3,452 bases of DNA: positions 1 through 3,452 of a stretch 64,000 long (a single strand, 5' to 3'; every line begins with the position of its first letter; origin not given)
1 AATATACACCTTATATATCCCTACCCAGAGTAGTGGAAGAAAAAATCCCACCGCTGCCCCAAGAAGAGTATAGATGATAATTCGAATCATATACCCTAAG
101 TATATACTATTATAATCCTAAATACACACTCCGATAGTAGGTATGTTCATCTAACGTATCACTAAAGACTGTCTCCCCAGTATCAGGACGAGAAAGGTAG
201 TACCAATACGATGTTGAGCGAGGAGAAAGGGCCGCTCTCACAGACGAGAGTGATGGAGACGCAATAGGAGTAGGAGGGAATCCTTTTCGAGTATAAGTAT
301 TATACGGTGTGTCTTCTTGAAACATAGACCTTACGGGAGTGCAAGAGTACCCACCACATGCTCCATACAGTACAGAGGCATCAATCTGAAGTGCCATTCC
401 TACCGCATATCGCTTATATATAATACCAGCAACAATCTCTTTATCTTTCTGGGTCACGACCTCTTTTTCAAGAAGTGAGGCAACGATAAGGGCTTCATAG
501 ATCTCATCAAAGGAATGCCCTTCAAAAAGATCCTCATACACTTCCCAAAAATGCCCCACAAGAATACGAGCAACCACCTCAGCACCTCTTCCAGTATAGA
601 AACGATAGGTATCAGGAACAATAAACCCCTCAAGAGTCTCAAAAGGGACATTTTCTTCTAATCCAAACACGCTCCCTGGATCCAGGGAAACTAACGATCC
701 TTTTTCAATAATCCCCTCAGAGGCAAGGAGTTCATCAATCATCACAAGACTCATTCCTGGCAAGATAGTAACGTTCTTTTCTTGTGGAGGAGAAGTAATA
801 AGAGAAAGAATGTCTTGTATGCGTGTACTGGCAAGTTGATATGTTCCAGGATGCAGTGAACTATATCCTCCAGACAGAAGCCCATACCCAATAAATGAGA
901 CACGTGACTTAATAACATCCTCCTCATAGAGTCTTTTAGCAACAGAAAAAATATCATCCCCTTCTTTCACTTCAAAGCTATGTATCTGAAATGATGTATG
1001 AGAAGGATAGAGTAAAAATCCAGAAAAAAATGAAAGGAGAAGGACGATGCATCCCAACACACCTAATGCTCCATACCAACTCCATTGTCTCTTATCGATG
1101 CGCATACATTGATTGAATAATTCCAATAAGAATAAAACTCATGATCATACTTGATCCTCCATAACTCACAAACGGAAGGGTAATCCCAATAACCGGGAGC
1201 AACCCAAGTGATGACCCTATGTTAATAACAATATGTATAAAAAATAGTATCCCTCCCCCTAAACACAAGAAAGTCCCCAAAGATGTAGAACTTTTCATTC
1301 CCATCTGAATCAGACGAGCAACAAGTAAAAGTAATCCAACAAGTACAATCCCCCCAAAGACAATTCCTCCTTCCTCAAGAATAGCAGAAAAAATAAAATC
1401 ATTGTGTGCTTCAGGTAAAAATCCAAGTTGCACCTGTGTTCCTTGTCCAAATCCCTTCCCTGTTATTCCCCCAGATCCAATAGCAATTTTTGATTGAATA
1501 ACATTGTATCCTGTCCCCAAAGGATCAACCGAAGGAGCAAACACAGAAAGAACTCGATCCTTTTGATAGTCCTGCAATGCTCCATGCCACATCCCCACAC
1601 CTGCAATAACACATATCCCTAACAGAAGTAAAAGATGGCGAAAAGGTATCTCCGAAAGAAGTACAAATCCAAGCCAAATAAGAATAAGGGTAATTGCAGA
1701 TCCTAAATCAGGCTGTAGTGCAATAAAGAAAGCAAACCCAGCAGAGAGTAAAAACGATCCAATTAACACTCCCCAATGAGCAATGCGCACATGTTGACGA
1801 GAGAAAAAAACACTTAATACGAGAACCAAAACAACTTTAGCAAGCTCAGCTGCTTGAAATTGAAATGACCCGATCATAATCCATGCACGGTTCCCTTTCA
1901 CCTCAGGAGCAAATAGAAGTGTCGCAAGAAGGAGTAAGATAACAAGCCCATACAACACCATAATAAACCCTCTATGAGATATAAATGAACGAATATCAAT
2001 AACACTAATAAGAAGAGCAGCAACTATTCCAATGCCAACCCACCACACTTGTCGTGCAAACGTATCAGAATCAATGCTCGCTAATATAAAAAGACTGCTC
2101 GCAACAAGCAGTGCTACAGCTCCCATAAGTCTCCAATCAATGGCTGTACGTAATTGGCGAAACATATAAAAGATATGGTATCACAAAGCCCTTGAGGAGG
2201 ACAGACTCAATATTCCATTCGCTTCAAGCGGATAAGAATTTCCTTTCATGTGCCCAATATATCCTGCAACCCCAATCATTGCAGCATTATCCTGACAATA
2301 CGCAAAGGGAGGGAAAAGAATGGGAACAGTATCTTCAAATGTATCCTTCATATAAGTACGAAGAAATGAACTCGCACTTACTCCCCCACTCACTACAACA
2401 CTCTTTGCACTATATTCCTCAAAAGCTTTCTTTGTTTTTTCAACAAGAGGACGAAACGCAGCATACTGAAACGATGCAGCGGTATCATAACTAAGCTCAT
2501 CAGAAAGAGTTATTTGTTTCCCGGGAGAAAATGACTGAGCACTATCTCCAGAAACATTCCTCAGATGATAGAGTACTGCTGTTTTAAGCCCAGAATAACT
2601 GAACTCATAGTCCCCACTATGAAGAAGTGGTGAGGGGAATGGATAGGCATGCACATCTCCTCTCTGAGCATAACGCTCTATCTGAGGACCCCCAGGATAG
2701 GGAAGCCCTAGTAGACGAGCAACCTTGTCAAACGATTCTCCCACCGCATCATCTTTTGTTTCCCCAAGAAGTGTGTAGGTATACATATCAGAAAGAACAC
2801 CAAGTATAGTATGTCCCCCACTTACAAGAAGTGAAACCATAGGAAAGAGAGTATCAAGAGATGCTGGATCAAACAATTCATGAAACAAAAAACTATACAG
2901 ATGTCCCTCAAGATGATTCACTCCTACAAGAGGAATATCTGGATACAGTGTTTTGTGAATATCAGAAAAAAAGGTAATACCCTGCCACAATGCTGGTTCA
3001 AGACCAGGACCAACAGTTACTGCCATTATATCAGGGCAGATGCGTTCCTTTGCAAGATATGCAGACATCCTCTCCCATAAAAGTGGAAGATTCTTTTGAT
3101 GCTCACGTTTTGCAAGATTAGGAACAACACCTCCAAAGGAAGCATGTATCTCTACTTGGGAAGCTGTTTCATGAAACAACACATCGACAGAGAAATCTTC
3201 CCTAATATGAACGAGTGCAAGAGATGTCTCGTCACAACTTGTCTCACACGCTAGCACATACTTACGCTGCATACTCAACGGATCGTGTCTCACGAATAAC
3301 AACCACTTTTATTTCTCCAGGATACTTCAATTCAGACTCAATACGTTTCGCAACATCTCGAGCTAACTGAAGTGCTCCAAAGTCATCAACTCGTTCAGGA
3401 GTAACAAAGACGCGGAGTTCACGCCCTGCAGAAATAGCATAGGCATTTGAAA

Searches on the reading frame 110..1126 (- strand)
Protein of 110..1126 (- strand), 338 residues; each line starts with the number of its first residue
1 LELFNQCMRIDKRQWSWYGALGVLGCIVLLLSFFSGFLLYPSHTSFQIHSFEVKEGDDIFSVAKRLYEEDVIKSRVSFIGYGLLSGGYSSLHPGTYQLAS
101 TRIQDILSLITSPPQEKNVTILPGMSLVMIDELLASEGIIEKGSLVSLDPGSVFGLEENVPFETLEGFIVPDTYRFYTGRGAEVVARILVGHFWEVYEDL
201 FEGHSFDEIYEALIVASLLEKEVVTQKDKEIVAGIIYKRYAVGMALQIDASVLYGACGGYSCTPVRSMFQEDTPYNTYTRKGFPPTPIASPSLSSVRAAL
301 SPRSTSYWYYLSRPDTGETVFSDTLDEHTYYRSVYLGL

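Call 34: search_protein_families(library=pfam, proteins=[window:110-1126:-], max_evalue=0.00001)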
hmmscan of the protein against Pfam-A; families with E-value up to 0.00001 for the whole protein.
window:110-1126:- (338 aa): 1 family
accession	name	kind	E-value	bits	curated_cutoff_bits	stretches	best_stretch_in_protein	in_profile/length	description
PF02618.21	YceG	-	3.6e-60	204.2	32.4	1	51-329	1-270/275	YceG-like family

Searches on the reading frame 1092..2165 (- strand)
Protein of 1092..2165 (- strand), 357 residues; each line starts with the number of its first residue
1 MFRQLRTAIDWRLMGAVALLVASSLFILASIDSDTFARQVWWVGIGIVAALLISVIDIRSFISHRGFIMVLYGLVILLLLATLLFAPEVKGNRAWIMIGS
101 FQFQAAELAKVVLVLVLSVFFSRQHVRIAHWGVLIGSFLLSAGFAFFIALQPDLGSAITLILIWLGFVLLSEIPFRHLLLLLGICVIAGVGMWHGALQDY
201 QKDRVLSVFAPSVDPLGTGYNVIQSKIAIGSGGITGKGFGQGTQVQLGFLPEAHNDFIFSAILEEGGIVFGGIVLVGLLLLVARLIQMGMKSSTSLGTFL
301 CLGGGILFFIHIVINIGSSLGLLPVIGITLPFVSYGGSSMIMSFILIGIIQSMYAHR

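Call 34: search_protein_families(library=pfam, proteins=[window:1092-2165:-], max_evalue=0.00001)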
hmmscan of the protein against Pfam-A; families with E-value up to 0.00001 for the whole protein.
window:1092-2165:- (357 aa): 1 family
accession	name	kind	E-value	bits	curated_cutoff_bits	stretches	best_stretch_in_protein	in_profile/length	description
PF01098.24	FTSW_RODA_SPOVE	-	2.2e-77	260.9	26.4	1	11-355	11-352/356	Cell cycle protein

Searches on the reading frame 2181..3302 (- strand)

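Call 34: search_protein_families(library=pfam, proteins=[window:2181-3302:-], max_evalue=0.00001)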
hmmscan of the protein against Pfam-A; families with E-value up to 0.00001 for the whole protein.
window:2181-3302:- (373 aa): 1 family
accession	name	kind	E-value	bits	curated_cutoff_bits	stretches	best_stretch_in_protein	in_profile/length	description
PF00814.31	TsaD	-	4.8e-70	236.7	24.8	1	41-344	2-263/264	tRNA N6-adenosine threonylcarbamoyltransferase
